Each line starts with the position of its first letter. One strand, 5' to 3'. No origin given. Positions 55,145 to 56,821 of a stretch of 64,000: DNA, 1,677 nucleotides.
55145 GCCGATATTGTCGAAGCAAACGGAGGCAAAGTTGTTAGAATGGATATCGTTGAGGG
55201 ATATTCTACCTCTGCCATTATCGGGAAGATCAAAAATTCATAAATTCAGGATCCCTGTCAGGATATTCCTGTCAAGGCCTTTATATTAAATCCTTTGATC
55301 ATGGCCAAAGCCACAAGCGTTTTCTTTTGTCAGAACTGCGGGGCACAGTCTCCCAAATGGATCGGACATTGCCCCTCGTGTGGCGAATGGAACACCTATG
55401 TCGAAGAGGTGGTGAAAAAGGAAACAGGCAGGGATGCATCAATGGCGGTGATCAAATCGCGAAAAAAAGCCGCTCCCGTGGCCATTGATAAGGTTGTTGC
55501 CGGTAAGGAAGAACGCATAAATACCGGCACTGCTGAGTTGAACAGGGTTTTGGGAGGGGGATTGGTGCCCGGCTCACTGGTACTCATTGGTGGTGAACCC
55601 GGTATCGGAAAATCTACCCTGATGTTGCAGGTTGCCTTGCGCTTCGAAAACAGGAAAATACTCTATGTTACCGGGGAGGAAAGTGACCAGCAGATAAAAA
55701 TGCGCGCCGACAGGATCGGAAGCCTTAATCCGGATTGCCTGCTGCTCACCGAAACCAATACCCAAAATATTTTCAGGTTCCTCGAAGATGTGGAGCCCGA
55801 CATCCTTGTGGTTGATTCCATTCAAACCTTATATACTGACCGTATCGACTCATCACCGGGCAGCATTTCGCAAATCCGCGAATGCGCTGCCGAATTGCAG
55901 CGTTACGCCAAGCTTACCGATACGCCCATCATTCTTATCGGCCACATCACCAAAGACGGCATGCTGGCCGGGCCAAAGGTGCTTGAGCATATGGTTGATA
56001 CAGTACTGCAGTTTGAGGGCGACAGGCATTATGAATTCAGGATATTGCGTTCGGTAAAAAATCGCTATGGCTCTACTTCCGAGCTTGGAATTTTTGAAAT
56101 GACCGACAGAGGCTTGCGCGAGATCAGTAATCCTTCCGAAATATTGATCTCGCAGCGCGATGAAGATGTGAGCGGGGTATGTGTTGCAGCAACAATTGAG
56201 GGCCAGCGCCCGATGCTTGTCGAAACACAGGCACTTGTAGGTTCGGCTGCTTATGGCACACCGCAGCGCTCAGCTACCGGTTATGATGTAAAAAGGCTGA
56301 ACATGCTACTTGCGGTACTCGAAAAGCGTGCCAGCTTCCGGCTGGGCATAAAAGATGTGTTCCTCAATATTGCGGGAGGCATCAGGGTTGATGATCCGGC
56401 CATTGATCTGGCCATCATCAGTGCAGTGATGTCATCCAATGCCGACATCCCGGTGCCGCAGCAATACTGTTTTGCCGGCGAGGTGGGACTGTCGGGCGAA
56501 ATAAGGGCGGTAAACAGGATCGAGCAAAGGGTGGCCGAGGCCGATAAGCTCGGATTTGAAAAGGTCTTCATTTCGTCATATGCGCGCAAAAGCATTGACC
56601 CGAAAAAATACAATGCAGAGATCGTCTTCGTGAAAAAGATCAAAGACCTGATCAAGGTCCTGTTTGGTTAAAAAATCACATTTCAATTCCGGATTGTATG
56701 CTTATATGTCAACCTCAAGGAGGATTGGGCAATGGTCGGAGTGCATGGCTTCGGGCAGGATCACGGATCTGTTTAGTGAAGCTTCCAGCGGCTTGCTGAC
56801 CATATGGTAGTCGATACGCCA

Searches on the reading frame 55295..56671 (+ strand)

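Call 81: search_protein_families(library=pfam, proteins=[window:55295-56671:+], max_evalue=0.00001)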
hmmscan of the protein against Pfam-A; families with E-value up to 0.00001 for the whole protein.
window:55295-56671:+ (458 aa): 6 families
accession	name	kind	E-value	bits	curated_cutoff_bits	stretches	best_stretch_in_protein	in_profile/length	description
PF06745.19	ATPase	-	1.7e-12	47.6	26.6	1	76-142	2-71/231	KaiC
PF13481.12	AAA_25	-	5.2e-12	46.2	27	1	73-222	13-194/195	AAA domain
PF18073.7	Zn_ribbon_LapB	-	2.7e-11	43.4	25.7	1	12-36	3-27/28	Rubredoxin metal binding domain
PF13541.12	ChlI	-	2e-08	34.6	27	1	346-427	36-118/121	Subunit ChlI of Mg-chelatase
PF03796.21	DnaB_C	-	3.8e-08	33.5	27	0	75-137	2-66/255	DnaB-like helicase C terminal domain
PF05362.19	Lon_C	-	7.1e-07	29.4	21.1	1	360-456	102-202/205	Lon protease (S16) C-terminal proteolytic domain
